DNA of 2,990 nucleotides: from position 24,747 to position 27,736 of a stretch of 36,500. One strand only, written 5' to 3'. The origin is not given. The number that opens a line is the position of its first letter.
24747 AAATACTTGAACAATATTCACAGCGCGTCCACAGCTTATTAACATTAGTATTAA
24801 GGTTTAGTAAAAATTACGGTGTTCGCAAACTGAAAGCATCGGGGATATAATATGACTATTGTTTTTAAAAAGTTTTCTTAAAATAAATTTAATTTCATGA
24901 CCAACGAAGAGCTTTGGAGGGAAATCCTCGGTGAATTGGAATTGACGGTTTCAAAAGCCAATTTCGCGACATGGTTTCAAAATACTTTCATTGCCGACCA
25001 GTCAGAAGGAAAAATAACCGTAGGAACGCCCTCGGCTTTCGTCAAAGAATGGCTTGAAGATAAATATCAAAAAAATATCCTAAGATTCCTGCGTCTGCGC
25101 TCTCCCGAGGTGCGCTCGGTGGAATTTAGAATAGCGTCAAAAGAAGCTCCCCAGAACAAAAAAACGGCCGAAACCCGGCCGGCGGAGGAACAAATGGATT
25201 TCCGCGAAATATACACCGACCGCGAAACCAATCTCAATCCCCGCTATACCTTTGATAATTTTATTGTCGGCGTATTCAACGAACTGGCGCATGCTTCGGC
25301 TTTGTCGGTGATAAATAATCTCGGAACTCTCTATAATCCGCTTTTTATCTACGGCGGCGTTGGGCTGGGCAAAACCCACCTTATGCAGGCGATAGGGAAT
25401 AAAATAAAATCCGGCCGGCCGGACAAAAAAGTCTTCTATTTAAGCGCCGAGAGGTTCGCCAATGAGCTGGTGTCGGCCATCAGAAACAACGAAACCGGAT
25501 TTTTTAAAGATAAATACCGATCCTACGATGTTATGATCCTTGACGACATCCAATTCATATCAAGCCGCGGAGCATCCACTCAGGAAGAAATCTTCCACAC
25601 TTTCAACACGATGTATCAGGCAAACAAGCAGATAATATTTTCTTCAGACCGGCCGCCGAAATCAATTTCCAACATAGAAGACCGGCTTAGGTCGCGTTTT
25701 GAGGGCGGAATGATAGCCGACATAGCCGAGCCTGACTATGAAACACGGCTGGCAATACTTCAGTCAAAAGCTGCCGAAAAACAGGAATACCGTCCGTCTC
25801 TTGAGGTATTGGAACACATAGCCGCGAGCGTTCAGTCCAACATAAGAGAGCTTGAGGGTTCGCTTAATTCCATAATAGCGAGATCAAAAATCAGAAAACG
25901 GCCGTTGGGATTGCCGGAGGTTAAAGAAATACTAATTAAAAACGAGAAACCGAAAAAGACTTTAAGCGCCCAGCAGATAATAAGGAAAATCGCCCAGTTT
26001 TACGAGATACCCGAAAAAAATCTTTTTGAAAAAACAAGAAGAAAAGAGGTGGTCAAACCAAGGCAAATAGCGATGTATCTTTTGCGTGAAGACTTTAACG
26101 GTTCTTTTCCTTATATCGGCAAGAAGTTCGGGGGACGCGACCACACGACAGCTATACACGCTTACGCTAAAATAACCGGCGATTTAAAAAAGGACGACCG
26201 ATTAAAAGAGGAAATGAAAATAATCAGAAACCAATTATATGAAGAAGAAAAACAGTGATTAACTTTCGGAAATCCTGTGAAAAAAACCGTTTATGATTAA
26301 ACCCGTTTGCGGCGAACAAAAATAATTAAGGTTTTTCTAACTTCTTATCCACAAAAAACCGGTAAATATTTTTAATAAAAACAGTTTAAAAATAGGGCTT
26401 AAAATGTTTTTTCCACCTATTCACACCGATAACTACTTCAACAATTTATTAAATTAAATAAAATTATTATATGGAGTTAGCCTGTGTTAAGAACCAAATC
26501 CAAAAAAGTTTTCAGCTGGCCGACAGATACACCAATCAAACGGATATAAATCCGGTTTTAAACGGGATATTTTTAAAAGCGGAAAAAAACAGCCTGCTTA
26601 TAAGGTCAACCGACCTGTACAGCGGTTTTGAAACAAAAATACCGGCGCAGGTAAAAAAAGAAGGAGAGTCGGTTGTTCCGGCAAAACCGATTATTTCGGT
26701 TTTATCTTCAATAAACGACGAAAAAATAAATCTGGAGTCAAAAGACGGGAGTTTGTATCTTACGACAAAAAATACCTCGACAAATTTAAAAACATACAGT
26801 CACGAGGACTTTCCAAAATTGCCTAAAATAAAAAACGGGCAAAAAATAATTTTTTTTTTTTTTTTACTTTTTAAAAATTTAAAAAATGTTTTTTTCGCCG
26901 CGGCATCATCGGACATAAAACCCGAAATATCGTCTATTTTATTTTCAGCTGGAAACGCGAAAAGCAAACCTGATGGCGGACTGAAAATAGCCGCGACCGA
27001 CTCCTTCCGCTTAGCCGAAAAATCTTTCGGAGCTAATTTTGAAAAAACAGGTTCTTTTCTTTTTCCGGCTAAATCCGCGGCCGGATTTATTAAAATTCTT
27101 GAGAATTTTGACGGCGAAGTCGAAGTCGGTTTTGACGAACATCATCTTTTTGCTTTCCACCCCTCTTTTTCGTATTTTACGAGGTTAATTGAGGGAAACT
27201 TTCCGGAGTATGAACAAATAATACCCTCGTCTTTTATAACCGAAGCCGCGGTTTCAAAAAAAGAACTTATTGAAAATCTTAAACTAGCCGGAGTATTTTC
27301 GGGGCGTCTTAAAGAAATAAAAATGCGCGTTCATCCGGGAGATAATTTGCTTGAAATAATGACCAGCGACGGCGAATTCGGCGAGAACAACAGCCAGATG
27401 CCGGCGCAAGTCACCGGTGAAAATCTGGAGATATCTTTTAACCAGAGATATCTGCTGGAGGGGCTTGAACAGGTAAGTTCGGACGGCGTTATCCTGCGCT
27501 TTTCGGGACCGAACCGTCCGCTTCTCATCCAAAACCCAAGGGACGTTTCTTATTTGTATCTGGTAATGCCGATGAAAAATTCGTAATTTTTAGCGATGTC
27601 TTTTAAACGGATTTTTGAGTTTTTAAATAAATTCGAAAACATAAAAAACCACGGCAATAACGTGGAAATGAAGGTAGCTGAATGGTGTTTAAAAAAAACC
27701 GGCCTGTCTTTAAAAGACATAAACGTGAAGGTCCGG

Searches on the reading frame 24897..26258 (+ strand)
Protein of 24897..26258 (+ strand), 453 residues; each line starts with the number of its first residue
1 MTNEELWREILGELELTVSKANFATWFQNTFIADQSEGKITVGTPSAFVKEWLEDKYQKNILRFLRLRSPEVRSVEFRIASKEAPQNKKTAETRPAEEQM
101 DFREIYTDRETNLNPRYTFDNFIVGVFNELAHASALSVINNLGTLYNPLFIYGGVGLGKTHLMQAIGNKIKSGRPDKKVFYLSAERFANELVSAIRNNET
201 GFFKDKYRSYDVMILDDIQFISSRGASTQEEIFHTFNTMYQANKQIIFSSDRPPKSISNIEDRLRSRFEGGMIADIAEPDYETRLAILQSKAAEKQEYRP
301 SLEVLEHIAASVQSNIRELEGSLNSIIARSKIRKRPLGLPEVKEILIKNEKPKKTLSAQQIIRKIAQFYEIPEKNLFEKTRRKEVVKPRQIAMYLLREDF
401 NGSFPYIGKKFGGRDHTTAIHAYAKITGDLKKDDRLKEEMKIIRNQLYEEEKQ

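Call 17: search_protein_families(library=pfam, proteins=[window:24897-26258:+], max_evalue=0.01)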
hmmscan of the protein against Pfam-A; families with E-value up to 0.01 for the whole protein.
window:24897-26258:+ (453 aa): 10 families
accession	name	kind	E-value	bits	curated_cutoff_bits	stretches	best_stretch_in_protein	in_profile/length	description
PF00308.24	Bac_DnaA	-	9.4e-65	218.2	23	1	113-274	1-161/162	Bacterial DnaA ATPAse domain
PF08299.17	Bac_DnaA_C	-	9.7e-25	86.8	31.5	1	359-426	2-69/69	Bacterial dnaA protein helix-turn-helix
PF11638.13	DnaA_N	-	3.1e-13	49.7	24.6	1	4-64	1-62/65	DnaA N-terminal domain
PF01695.23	IstB_IS21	-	1.5e-07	31.6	24.1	1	149-249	95-192/238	IstB-like ATP binding protein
PF00004.35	AAA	-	2.4e-06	28.5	21.2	1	150-268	2-127/131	ATPase family associated with various cellular activities (AAA)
PF13173.12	AAA_14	-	5.5e-05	23.6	27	1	148-267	4-114/129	AAA domain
PF00910.28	RNA_helicase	-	0.00022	22.1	21.5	1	150-242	2-77/105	RNA helicase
PF01637.24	ATPase_2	-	0.0007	19.9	33.2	1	146-198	20-69/225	ATPase domain predominantly from Archaea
PF13401.12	AAA_22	-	0.00084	20.1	27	0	149-188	8-51/130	AAA domain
PF05729.18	NACHT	-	0.0016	18.8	26.7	1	149-189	3-47/167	NACHT domain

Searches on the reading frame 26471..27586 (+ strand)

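Call 17: search_protein_families(library=pfam, proteins=[window:26471-27586:+], max_evalue=0.01)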
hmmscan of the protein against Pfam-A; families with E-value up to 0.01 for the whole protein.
window:26471-27586:+ (371 aa): 3 families
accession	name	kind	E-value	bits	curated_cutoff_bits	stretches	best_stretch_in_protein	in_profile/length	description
PF02768.20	DNA_pol3_beta_3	-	2.8e-23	82.5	27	1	249-368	2-120/121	DNA polymerase III beta subunit, C-terminal domain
PF00712.24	DNA_pol3_beta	-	5.3e-20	72.2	24.4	1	1-118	1-120/120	DNA polymerase III beta subunit, N-terminal domain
PF02767.21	DNA_pol3_beta_2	-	8e-20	71.7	27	2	136-246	10-116/116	DNA polymerase III beta subunit, central domain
